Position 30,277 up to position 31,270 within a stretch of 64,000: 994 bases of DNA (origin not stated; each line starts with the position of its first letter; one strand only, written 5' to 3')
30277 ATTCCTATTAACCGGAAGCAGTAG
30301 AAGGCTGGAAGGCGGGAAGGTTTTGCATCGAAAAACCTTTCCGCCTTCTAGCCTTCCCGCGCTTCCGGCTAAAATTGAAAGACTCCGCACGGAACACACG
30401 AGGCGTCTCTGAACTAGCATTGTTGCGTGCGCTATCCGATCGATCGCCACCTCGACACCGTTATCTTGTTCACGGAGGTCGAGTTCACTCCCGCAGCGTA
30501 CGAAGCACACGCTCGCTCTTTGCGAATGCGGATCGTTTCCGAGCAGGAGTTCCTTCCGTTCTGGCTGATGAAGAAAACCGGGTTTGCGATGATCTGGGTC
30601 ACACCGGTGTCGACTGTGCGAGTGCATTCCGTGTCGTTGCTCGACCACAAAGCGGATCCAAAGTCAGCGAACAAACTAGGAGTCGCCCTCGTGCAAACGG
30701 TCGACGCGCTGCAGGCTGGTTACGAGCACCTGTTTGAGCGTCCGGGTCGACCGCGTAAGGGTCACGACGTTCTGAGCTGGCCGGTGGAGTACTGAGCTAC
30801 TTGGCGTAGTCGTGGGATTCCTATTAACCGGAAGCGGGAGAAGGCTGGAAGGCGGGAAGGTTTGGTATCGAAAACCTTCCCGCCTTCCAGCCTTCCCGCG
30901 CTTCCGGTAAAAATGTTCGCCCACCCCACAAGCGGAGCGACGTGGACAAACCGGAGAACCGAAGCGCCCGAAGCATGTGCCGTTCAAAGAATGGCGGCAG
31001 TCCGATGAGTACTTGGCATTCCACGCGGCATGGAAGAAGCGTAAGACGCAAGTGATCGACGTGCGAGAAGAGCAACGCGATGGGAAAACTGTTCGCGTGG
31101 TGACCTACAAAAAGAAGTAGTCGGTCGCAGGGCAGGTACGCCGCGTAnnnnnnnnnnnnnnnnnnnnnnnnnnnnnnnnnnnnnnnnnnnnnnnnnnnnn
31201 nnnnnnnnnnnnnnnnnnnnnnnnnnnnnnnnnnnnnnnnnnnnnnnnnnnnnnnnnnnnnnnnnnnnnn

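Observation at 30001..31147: Low-GC islet: small ORF with atypical codon usage bracketed by two about 100-bp palindromic direct repeats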

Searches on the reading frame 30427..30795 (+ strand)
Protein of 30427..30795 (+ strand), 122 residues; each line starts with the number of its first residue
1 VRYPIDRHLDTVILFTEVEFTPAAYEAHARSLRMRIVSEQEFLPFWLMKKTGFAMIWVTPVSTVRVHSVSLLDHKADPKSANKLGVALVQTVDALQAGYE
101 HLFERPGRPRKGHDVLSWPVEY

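Call 8: search_protein_families(library=pfam, proteins=[window:30427-30795:+], max_evalue=0.1)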
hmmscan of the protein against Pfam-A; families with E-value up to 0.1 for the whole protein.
window:30427-30795:+ (122 aa): 0 families

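Call 11: find_encoding_contigs(protein=window:30427-30795:+, flank=10000, max_places=6)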
Protein window:30427-30795:+ (122 aa): no gene with exactly this product is on record in the collection.

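Call 14: find_homologous_proteins(query=window:30427-30795:+, max_evalue=0.01)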
Query window:30427-30795:+ (122 aa): 2 proteins with E <= 0.01 among 6 candidates.
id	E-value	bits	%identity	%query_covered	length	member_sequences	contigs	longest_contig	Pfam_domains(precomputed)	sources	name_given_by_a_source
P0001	1.6e-76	272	100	100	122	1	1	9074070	-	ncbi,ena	-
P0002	6.6e-46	173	91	62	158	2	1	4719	-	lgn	-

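Call 15: find_encoding_contigs(protein=P0002, flank=10000)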
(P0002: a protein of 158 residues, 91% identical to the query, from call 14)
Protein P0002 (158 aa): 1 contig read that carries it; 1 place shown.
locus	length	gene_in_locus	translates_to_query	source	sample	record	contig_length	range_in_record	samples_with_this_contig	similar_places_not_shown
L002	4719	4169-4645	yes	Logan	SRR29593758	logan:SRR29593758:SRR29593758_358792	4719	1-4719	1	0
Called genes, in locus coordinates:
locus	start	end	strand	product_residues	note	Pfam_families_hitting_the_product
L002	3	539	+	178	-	?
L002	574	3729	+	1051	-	-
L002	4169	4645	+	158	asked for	-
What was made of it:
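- In L002 the gene follows a 1051-aa protein of unknown function (call 15).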

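Call 16: list_cluster_members(proteins=[P0001, P0002])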
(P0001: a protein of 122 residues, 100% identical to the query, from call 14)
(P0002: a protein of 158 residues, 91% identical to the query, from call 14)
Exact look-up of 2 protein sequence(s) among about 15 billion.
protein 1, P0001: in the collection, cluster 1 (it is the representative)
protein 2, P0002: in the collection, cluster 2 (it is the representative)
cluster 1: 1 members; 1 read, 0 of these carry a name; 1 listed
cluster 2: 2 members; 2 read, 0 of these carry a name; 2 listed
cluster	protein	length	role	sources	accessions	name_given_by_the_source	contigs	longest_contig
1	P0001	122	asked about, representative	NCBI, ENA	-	-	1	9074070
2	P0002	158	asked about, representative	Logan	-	-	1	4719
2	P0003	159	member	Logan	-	-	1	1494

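Call 19: find_encoding_contigs(protein=P0003, flank=10000)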
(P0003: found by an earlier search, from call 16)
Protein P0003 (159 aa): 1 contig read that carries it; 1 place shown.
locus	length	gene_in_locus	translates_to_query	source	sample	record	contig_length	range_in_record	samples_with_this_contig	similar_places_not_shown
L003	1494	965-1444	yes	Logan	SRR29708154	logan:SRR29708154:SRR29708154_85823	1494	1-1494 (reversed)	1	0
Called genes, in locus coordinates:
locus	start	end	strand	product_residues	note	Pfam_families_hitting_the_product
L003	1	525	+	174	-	?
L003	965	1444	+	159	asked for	-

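Call 30: search_protein_families(library=pfam, proteins=[L002:574-3729:+, L002:4070-4645:+], max_evalue=1)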
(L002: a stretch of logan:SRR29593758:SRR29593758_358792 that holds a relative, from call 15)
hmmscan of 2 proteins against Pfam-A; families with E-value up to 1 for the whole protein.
L002:574-3729:+ (1051 aa): 1 family
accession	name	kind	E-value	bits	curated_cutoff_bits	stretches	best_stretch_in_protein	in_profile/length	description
PF14559.12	TPR_19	-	0.039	14.7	25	1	138-174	32-68/68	Tetratricopeptide repeat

L002:4070-4645:+ (191 aa): 0 families

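Call 31: search_solved_structures(query=L002:4070-4645:+, max_evalue=10)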
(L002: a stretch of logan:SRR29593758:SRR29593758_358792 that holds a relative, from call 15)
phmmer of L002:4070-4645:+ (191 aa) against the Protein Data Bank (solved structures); distinct sequences matched with E-value up to 10: 0.

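Call 56: search_protein_representatives(alignment_id=A2)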
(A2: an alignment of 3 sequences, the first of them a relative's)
Query: 3 sequences, 158 profile positions. Proteins with E-value up to 0.001 (for the whole library): 17; up to 1e-10: 11; up to 1e-30: 2. The best 17 are listed.
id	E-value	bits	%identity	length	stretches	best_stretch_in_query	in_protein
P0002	2.2e-109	378.8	-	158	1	1-158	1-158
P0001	1.5e-50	187.6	-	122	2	1-71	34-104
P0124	1.4e-20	90.2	-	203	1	2-158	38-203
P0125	1.5e-19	86.9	-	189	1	28-155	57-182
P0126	5.7e-15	72.0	-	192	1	11-158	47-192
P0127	4.5e-14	69.1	-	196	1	2-158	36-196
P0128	8.0e-14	68.3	-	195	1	11-157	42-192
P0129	7.2e-13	65.2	-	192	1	31-140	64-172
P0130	1.7e-12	63.9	-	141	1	31-158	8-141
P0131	5.0e-12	62.4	-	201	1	15-156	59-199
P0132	2.3e-11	60.3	-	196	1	17-155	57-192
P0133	1.8e-10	57.4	-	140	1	31-158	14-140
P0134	6.9e-10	55.5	-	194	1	5-158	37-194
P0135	3.4e-09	53.2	-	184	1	30-157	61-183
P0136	9.2e-08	48.6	-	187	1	14-157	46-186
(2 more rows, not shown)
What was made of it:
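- HMMER found 17 family representatives (call 56).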

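Call 58: predict_structure(alignment_id=A2)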
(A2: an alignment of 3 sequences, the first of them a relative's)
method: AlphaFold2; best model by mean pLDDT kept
length: 158 residues; sequences in the alignment: 3
mean_pLDDT: 39.2   pTM: 0.34
mean pLDDT of the five models: 39.2, 38.2, 34.0, 31.7, 31.6
residues with pLDDT >= 90: 0; 70-90: 0; 50-70: 43; < 50: 115
segments of 3 or more residues with pLDDT < 50: 1-45, 47-50, 82-92, 108-158
pLDDT, mean of each block of 10 residues (from residue 1): 24 31 34 38 47 51 54 54 42 51 51 35 27 28 31 25
secondary structure, 60 per line:
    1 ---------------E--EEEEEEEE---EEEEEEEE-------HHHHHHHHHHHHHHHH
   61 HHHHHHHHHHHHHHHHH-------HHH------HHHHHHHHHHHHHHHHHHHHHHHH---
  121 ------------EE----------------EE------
elements in order: E19-26 E30-37 H45-77 H94-117
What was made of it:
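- Tried and rejected: The model was useless, pLDDT 39 (call 58).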

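Call 60: search_protein_families(library=pfam, alignment_id=A3, max_evalue=1)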
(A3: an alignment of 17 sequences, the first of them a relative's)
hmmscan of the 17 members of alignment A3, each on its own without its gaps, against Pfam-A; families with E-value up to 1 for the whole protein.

A. member 1, L002:4070-4645:+ (191 aa): 0 families

B. families by the number of members that match (of 17 scanned): 4 families
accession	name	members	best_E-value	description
PF19818.4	DUF6301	1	0.039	Family of unknown function (DUF6301)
PF22608.2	DNAX_ATPase_lid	1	0.048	DNA polymerase III clamp loader subunit, ATPase lid domain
PF24510.1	TXNDC16_3rd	1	0.054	TXNDC16 third thioredoxin-like domain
PF18661.6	AvrLm4-7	1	0.23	Avirulence Effector AvrLm4-7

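Call 64: search_solved_structures(query=A4, max_evalue=10)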
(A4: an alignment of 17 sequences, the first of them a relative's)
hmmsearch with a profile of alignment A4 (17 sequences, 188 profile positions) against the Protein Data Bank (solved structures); distinct sequences matched with E-value up to 10: 1.
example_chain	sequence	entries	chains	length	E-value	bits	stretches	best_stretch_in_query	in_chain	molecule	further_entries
7sat_C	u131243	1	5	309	0.48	13.6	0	88-117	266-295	Por secretion system protein porL/gldL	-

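Call 65: search_protein_families(library=padloc, alignment_id=A4, max_evalue=1)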
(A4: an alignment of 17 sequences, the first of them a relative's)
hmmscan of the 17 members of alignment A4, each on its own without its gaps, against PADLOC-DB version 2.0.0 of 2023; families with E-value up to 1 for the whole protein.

A. member 1, P0124 (203 aa): 0 families

B. families by the number of members that match (of 17 scanned): 0 families
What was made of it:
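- There are no Pfam, PADLOC or PDB sequence hits (calls 60, 64, 65).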

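Call 66: find_encoding_contigs(protein=P0124, flank=6000, max_places=3)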
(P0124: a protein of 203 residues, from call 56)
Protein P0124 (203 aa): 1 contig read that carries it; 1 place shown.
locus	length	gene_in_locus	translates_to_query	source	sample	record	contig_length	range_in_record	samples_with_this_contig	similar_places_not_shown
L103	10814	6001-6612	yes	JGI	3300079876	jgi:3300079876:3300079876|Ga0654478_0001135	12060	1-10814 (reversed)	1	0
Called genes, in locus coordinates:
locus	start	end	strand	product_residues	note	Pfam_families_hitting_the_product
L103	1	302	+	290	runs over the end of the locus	PF00756:Esterase (faint), PF00561:Abhydrolase_1, PF12146:Hydrolase_4, PF12697:Abhydrolase_6, PF03096:Ndr (weak)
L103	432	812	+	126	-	-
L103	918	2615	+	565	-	PF00069:Pkinase, PF07714:PK_Tyr_Ser-Thr, PF12796:Ank_2, PF13606:Ank_3 (faint), PF13637:Ank_4 (weak), PF13857:Ank_5 (weak), PF00023:Ank (weak), PF13857:Ank_5 (weak)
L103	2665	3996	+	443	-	PF00069:Pkinase, PF07714:PK_Tyr_Ser-Thr, PF01636:APH (faint)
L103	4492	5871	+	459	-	PF01964:ThiC_Rad_SAM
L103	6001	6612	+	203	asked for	-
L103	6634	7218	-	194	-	PF06414:Zeta_toxin, PF13671:AAA_33 (weak)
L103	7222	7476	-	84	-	-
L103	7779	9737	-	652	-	-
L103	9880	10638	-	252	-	PF00149:Metallophos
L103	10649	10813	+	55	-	?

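Call 67: find_encoding_contigs(protein=P0126, flank=6000, max_places=3)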
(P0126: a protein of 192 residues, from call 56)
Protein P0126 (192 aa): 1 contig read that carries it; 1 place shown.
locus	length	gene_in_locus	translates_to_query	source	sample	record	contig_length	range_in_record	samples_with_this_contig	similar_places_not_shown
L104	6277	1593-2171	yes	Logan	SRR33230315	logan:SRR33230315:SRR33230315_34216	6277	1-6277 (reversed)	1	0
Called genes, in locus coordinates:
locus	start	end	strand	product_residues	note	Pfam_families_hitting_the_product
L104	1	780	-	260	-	?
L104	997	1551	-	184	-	-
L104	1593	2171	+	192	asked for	-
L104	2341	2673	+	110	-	-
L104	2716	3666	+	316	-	PF01963:TraB_PrgY_gumN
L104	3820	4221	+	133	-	-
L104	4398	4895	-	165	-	-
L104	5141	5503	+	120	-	PF00581:Rhodanese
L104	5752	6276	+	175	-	?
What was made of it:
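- Two other family members have unrelated neighbourhoods without a large partner (calls 66, 67).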

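Call 70: predict_structure(alignment_id=A4)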
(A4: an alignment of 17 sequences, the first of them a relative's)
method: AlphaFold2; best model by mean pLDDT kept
length: 203 residues; sequences in the alignment: 17
mean_pLDDT: 88.4   pTM: 0.89
mean pLDDT of the five models: 88.4, 87.8, 87.7, 87.0, 86.9
residues with pLDDT >= 90: 137; 70-90: 39; 50-70: 25; < 50: 2
segments of 3 or more residues with pLDDT < 50: none
pLDDT, mean of each block of 10 residues (from residue 1): 83 98 96 97 88 93 74 92 71 79 95 98 98 79 94 97 80 93 95 79 48
secondary structure, 60 per line:
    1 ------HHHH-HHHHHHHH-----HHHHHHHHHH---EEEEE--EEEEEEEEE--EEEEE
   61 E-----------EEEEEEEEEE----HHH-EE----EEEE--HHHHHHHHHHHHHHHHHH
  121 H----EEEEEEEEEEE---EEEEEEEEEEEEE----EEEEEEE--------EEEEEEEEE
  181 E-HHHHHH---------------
elements in order: H7-10 H12-19 H25-34 E38-42 E45-53 E56-61 E73-82 E97-100 H103-121 E126-136 E140-152 E157-163 E172-181 H183-188
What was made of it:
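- It also removes four predicted beta-strands of a confident model (pLDDT 88, call 70).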

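Call 93: search_protein_families(library=ncbifam, proteins=[L002:574-3729:+, P0124, window:30427-30795:+], max_evalue=0.1)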
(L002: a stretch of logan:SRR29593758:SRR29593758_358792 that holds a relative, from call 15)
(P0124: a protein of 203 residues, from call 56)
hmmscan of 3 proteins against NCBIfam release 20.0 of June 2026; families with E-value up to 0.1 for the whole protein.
L002:574-3729:+ (1051 aa): 0 families

P0124 (203 aa): 0 families

window:30427-30795:+ (122 aa): 0 families
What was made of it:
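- No toxin domain was detected in the 1051-aa protein (calls 30, 93).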

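Call 94: search_protein_families(library=phrogs, proteins=[L002:574-3729:+, P0124, window:30427-30795:+], max_evalue=0.1)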
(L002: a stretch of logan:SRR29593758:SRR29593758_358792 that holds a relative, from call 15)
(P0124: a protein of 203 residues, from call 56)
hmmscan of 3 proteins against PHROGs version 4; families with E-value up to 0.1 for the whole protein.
L002:574-3729:+ (1051 aa): 0 families

P0124 (203 aa): 2 families
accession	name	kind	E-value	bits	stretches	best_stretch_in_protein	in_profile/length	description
phrog_5206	-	unknown function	0.022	16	1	112-136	11-35/78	-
phrog_21163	-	unknown function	0.077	14.4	0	109-154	9-54/71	-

window:30427-30795:+ (122 aa): 1 family
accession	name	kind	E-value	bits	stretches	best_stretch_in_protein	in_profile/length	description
phrog_16779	-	unknown function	0.05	14.7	0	35-56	8-27/35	-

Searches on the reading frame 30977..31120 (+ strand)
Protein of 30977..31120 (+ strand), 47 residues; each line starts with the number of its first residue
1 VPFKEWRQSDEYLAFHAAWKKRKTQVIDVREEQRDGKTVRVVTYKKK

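Call 8: search_protein_families(library=pfam, proteins=[window:30977-31120:+], max_evalue=0.1)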
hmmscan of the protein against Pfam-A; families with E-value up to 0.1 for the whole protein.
window:30977-31120:+ (47 aa): 0 families

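Call 93: search_protein_families(library=ncbifam, proteins=[window:30977-31120:+], max_evalue=0.1)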
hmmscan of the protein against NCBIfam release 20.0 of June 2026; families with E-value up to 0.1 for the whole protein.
window:30977-31120:+ (47 aa): 0 families

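Call 94: search_protein_families(library=phrogs, proteins=[window:30977-31120:+], max_evalue=0.1)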
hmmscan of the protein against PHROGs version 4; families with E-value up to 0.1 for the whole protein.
window:30977-31120:+ (47 aa): 2 families
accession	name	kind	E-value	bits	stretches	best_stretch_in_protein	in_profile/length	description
phrog_27486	-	unknown function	0.014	16.3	1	21-42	6-27/59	-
phrog_16525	-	unknown function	0.035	15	1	4-33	30-62/80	-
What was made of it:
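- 30977..31120 (+): 47-aa Lys-rich ORF, coding status unresolved. There is no Pfam or NCBIfam hit and only two weak PHROG hits (E 0.014 and 0.035) (calls 8, 93, 94).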
